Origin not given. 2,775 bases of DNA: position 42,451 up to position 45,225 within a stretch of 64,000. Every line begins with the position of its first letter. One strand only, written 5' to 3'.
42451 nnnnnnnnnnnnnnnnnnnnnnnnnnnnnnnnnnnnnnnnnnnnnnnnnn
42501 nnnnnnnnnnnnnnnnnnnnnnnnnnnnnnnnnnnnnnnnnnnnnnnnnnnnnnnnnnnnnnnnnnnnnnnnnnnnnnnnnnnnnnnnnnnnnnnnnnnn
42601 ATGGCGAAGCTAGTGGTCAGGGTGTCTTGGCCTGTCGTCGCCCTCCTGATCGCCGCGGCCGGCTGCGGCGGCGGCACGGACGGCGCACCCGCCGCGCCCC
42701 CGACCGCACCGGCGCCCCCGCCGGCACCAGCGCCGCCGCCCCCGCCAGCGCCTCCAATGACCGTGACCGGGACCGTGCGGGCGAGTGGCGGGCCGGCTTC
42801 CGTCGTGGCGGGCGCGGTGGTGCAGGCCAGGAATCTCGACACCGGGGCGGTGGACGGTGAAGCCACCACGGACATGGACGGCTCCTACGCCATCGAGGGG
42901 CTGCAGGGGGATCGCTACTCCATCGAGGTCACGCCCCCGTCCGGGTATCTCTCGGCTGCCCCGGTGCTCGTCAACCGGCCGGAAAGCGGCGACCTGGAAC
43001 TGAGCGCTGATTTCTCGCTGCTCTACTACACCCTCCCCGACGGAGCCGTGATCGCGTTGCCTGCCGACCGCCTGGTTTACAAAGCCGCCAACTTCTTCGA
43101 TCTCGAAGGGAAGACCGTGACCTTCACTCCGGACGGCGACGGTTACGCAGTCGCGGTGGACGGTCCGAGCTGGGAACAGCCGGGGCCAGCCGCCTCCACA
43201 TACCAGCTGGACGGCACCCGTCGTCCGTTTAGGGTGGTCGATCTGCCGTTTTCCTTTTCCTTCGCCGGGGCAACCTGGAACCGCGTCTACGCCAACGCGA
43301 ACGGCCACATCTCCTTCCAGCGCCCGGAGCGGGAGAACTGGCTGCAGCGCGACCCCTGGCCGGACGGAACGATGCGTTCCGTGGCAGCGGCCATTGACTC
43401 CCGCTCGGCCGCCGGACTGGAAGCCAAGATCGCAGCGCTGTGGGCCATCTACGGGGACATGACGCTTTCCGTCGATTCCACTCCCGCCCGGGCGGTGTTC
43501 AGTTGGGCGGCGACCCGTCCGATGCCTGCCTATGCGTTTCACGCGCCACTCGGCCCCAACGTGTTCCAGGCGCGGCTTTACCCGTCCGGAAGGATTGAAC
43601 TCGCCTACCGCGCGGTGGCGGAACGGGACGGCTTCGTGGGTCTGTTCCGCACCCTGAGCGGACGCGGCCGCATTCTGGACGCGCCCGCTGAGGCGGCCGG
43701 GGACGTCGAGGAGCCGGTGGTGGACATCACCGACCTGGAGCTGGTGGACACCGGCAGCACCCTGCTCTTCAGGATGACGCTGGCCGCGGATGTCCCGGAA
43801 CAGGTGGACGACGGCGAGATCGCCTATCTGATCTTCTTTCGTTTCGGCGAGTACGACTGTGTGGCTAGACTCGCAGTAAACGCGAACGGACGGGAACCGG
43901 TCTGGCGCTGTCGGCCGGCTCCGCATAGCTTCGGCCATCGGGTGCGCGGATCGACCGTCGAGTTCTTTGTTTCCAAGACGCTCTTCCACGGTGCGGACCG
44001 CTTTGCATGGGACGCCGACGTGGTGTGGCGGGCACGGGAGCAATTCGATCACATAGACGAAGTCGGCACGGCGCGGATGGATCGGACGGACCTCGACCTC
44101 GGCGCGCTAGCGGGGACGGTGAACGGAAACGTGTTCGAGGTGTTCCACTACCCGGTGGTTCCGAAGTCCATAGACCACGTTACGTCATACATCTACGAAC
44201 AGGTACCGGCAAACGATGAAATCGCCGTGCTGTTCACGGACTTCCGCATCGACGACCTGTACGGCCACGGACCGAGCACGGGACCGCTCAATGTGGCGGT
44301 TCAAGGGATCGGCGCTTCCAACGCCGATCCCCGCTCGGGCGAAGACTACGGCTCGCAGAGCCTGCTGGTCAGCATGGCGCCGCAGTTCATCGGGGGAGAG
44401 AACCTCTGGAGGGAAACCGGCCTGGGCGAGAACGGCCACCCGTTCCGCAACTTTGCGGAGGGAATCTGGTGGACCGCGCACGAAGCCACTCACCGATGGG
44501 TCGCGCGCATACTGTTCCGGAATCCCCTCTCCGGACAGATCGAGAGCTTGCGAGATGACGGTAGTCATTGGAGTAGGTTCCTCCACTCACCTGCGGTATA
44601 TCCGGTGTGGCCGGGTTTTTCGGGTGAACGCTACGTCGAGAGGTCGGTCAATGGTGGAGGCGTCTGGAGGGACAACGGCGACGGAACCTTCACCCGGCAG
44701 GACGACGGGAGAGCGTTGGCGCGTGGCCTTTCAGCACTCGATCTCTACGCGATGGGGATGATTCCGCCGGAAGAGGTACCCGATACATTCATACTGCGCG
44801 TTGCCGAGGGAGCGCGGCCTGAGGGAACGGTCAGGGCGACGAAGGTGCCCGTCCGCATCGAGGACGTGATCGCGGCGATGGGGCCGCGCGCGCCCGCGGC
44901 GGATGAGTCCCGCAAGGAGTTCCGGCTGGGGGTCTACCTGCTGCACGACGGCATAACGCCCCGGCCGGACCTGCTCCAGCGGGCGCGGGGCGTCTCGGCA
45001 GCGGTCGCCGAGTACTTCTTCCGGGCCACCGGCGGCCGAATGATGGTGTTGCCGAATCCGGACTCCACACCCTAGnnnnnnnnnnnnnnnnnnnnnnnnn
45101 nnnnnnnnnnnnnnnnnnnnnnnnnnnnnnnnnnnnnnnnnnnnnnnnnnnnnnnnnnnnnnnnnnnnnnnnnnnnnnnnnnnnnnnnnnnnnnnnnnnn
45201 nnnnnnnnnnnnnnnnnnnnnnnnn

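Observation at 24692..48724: Two S9 peptidase homologues retain the Ser nucleophile but both lack the catalytic Asp and His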

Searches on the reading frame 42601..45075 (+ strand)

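Call 15: search_protein_families(library=pfam, proteins=[window:42601-45075:+], max_evalue=0.0001)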
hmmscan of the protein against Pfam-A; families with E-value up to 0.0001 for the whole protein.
window:42601-45075:+ (824 aa): 1 family
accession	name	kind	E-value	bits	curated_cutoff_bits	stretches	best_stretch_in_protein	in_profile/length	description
PF13620.12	CarboxypepD_reg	-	5.5e-09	36.7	32.3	1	54-119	1-63/82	Carboxypeptidase regulatory-like domain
